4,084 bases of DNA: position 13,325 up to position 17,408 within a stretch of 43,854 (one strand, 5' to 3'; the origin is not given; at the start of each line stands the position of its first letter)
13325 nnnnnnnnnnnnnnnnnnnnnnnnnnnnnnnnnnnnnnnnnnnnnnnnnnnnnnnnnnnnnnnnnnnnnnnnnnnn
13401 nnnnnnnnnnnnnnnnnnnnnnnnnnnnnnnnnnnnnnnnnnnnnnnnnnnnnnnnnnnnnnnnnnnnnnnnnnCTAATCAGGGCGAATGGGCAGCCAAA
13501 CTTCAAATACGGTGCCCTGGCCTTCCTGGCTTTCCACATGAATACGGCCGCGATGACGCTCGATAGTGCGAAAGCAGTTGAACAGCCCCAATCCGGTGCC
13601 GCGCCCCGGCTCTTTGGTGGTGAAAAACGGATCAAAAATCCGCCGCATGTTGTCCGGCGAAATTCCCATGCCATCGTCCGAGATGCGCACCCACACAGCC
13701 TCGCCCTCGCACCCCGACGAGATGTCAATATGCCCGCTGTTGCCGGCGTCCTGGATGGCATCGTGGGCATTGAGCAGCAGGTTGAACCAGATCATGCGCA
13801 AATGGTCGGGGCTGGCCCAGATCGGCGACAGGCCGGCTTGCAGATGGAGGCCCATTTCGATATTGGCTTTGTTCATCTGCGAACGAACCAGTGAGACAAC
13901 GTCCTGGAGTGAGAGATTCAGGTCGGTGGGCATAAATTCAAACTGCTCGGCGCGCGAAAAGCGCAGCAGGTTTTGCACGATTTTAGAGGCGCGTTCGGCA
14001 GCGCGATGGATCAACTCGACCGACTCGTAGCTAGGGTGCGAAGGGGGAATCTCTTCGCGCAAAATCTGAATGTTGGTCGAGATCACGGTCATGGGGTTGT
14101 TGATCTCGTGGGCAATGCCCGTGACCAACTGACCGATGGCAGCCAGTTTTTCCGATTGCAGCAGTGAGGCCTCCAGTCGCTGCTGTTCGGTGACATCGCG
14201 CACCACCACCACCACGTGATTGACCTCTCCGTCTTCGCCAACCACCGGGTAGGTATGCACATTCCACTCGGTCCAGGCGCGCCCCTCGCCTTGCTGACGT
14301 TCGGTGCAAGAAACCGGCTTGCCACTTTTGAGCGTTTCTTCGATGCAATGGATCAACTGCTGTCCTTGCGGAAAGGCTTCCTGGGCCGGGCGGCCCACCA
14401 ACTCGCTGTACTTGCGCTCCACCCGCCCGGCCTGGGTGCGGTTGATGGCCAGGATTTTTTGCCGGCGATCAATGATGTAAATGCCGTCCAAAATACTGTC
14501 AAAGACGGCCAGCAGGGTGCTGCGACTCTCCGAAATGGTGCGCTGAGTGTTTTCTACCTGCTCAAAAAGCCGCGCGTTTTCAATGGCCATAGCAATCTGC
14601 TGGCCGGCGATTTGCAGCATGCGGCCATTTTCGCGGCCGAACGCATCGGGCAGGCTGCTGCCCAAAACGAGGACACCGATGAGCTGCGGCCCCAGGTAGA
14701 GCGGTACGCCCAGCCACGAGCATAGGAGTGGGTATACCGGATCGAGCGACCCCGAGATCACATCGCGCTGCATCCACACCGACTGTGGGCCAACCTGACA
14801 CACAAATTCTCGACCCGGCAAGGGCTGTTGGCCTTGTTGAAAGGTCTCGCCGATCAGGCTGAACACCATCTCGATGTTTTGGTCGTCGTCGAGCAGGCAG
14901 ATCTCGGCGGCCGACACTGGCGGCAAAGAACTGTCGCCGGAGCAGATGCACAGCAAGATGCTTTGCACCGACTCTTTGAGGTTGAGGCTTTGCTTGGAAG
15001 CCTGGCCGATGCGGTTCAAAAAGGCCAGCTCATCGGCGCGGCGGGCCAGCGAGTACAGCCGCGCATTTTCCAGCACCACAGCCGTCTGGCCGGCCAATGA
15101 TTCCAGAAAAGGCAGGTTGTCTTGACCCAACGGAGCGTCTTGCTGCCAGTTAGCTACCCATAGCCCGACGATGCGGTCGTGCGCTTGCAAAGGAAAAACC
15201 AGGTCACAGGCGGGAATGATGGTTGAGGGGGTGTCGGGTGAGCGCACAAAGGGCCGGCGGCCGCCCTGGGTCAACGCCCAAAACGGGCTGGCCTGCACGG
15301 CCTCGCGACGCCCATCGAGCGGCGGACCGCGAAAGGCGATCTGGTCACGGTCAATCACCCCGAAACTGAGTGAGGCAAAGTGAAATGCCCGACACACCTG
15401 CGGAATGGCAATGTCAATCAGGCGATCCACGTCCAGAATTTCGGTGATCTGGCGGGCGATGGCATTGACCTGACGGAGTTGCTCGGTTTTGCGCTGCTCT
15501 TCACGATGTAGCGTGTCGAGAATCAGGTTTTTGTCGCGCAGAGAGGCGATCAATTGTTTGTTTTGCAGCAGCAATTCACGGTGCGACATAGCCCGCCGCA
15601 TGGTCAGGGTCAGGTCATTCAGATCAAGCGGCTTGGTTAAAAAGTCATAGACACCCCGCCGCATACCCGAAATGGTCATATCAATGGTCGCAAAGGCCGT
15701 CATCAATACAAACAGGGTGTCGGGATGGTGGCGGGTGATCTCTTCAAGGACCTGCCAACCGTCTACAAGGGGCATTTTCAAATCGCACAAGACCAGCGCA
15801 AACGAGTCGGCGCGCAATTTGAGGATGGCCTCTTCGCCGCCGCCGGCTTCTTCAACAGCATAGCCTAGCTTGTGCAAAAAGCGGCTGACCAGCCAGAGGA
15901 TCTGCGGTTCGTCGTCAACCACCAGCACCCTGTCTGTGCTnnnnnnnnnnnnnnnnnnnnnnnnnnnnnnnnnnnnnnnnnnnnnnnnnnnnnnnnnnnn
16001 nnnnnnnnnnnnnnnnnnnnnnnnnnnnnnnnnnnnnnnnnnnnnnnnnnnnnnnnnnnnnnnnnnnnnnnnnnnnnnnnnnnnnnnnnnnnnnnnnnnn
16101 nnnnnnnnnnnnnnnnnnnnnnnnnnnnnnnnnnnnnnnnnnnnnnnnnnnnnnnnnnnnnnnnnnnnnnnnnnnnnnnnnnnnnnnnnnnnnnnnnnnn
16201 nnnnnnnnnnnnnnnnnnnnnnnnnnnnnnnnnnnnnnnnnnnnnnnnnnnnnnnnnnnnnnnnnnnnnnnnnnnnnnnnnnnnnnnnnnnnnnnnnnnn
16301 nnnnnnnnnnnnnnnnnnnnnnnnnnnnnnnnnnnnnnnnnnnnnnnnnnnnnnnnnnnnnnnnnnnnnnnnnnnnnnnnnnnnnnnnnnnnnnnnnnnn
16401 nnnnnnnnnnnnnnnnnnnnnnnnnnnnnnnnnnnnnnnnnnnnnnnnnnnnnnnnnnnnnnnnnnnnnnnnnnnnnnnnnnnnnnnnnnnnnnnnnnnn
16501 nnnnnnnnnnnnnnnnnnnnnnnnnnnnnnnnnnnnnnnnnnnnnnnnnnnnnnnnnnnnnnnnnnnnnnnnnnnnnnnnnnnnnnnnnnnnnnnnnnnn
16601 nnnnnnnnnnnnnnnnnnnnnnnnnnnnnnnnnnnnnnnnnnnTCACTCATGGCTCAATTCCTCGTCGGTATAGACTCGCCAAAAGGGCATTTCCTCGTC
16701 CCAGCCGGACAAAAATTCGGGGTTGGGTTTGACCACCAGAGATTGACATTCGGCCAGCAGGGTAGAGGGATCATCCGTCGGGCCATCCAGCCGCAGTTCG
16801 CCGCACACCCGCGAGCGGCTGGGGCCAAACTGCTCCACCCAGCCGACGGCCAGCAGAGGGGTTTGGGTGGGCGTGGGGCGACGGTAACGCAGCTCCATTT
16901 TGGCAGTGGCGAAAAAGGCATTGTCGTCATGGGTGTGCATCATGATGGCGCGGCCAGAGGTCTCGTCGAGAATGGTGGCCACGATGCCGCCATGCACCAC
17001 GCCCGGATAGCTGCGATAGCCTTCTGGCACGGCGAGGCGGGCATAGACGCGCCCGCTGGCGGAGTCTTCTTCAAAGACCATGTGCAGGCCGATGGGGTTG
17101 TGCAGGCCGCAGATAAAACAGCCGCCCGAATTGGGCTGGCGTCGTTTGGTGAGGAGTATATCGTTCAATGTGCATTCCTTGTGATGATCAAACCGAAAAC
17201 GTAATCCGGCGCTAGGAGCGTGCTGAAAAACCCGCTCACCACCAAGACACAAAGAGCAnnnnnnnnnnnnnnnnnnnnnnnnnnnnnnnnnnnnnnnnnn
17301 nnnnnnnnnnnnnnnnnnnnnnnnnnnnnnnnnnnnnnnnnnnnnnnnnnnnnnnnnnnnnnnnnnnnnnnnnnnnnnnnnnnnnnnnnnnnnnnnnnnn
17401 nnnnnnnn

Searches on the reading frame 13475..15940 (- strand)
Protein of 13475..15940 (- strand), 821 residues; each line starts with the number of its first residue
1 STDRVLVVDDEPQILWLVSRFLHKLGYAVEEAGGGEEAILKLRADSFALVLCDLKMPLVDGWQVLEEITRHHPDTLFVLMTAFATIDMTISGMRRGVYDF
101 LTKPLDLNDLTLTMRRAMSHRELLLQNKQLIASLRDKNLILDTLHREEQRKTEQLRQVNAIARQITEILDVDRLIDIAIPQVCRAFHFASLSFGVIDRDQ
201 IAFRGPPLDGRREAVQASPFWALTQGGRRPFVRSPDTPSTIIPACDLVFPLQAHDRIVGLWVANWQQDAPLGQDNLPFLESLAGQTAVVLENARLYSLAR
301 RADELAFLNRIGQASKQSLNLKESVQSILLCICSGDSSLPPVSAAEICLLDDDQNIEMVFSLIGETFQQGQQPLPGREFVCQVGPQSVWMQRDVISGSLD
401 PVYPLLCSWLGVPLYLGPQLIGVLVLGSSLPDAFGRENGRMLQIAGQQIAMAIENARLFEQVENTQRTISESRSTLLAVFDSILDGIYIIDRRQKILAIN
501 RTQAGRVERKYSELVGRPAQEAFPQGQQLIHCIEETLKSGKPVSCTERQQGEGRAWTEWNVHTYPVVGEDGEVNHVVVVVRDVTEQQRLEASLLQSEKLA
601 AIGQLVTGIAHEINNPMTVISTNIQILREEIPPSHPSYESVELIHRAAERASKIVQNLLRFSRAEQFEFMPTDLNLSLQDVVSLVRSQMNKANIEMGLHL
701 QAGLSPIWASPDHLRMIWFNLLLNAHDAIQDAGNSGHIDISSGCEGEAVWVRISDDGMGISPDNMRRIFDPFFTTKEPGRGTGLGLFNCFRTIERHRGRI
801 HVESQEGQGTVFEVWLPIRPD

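Call 14: search_protein_families(library=pfam, proteins=[window:13475-15940:-], max_evalue=0.001)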
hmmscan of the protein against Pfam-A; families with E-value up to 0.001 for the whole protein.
window:13475-15940:- (821 aa): 9 families
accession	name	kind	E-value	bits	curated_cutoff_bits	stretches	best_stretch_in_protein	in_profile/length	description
PF00072.30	Response_reg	-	1.5e-24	86.8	30.2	1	5-112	1-108/111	Response regulator receiver domain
PF02518.31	HATPase_c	-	2.4e-24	86.3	26.4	1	711-819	3-110/111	Histidine kinase-, DNA gyrase B-, and HSP90-like ATPase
PF13492.12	GAF_3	-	7.5e-17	62.4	27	2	410-455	84-129/129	GAF domain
PF00512.31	HisKA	-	1.5e-15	57.4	26.9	1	603-666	3-65/66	His Kinase A (phospho-acceptor) domain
PF08448.16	PAS_4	-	6.5e-13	49.3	23.1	1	480-588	1-110/110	PAS fold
PF13185.12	GAF_2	-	6.9e-12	46.2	28.6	1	402-454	84-136/136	GAF domain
PF01590.32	GAF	-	6e-08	33.7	22.4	1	399-453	70-133/133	GAF domain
PF13426.13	PAS_9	-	1.4e-06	29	27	1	485-585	2-103/103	PAS domain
PF00989.32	PAS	-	0.00017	22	22.6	1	478-583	5-113/113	PAS fold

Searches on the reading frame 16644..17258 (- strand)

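Call 14: search_protein_families(library=pfam, proteins=[window:16644-17258:-], max_evalue=0.001)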
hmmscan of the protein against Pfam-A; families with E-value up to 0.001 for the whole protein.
window:16644-17258:- (204 aa): 1 family
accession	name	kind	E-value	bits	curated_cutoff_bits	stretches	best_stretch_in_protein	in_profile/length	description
PF03061.28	4HBT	-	2.8e-09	37.6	20.6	1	86-159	2-74/79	Thioesterase superfamily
